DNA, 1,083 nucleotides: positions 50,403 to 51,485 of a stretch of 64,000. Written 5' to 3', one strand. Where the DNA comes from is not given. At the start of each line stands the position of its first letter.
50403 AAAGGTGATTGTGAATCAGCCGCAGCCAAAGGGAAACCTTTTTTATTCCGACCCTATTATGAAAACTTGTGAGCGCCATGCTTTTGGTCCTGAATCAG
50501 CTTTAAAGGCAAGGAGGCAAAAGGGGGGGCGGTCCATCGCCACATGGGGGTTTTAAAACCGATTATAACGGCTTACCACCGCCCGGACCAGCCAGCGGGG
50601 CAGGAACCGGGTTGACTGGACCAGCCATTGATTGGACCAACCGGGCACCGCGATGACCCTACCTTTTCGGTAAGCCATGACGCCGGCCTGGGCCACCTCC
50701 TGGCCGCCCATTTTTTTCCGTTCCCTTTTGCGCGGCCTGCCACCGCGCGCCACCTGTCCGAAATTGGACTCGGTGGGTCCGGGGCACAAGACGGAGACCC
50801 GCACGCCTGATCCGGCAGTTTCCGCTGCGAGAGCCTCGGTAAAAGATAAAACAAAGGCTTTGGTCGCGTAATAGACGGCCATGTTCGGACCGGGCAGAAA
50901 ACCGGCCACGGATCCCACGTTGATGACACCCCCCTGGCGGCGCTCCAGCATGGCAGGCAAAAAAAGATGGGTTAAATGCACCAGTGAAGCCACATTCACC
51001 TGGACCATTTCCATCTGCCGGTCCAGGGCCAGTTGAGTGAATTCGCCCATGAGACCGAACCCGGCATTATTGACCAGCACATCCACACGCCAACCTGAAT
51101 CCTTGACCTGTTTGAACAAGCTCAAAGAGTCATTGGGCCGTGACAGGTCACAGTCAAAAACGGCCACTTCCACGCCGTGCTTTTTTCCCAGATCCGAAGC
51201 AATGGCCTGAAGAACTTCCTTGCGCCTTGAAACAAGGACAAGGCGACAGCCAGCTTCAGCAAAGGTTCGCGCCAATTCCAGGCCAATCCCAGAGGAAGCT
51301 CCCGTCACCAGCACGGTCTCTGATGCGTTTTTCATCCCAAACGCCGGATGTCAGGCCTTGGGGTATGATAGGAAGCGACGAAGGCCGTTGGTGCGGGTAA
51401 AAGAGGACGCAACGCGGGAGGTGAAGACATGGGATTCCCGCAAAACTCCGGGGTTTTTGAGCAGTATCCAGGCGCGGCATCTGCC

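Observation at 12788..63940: Mosaic (BIME-like) hairpin-repeat family fills eight intergenic arrays, about 5.8 kb or 9% of the window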

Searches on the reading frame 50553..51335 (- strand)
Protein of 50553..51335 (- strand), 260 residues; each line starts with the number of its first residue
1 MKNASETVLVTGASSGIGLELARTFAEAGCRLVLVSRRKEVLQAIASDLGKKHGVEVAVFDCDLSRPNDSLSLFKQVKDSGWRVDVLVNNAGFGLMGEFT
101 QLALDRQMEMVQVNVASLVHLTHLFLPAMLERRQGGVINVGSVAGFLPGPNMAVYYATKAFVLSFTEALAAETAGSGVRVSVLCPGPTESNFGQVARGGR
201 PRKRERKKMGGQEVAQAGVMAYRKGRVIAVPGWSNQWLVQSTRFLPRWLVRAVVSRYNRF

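Call 11: search_protein_families(library=pfam, proteins=[window:50553-51335:-])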
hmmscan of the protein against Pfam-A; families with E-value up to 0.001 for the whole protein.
window:50553-51335:- (260 aa): 4 families
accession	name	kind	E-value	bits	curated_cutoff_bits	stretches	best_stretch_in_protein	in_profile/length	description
PF00106.31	adh_short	-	1.8e-53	181.4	26.6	1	7-194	2-188/195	short chain dehydrogenase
PF13561.12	adh_short_C2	-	2e-36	126.2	27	1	12-200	1-188/236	Enoyl-(Acyl carrier protein) reductase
PF08659.16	KR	-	8.2e-17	62.1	22.6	1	7-182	2-172/180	KR domain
PF07992.20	Pyr_redox_2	-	0.00069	19.6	26.1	1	5-57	142-200/291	Pyridine nucleotide-disulphide oxidoreductase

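Call 20: find_encoding_contigs(protein=window:50553-51335:-, flank=10000, max_places=10)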
Protein window:50553-51335:- (260 aa): 4 contigs read that carry it; 2 places shown.
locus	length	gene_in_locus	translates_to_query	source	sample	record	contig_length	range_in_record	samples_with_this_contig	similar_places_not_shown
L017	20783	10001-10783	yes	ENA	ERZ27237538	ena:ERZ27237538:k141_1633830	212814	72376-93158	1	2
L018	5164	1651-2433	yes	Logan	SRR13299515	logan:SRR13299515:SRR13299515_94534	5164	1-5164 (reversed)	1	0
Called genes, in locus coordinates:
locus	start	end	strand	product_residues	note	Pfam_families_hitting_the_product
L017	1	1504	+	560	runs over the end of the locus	PF00034:Cytochrom_C, PF13435:Cytochrome_C554 (faint), PF13442:Cytochrome_CBB3, PF14522:Cytochrome_C7 (faint), PF14537:Cytochrom_c3_2 (faint), PF09699:Paired_CXXCH_1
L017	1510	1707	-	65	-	-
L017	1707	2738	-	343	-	PF18306:LDcluster4, PF03641:Lysine_decarbox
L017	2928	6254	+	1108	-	PF02837:Glyco_hydro_2_N (weak), PF00754:F5_F8_type_C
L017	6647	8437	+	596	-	PF00009:GTP_EFTU, PF03144:GTP_EFTU_D2, PF00679:EFG_C, PF06421:LepA_C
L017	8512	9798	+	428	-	PF10502:Peptidase_S26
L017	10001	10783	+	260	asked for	PF00106:adh_short, PF08659:KR, PF13561:adh_short_C2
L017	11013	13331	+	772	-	PF00072:Response_reg, PF00989:PAS, PF08447:PAS_3, PF13426:PAS_9, PF00989:PAS, PF13426:PAS_9, PF07730:HisKA_3, PF02518:HATPase_c, +5 more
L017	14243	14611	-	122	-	PF00072:Response_reg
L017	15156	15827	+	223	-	PF00072:Response_reg, PF00196:GerE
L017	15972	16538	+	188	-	PF02357:NusG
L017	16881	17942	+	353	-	PF00165:HTH_AraC (weak), PF12833:HTH_18, PF00165:HTH_AraC (weak)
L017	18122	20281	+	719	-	PF01656:CbiA, PF10609:ParA, PF13614:AAA_31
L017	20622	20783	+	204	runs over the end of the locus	PF02698:DUF218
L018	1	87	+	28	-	?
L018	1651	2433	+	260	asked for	PF00106:adh_short, PF08659:KR, PF13561:adh_short_C2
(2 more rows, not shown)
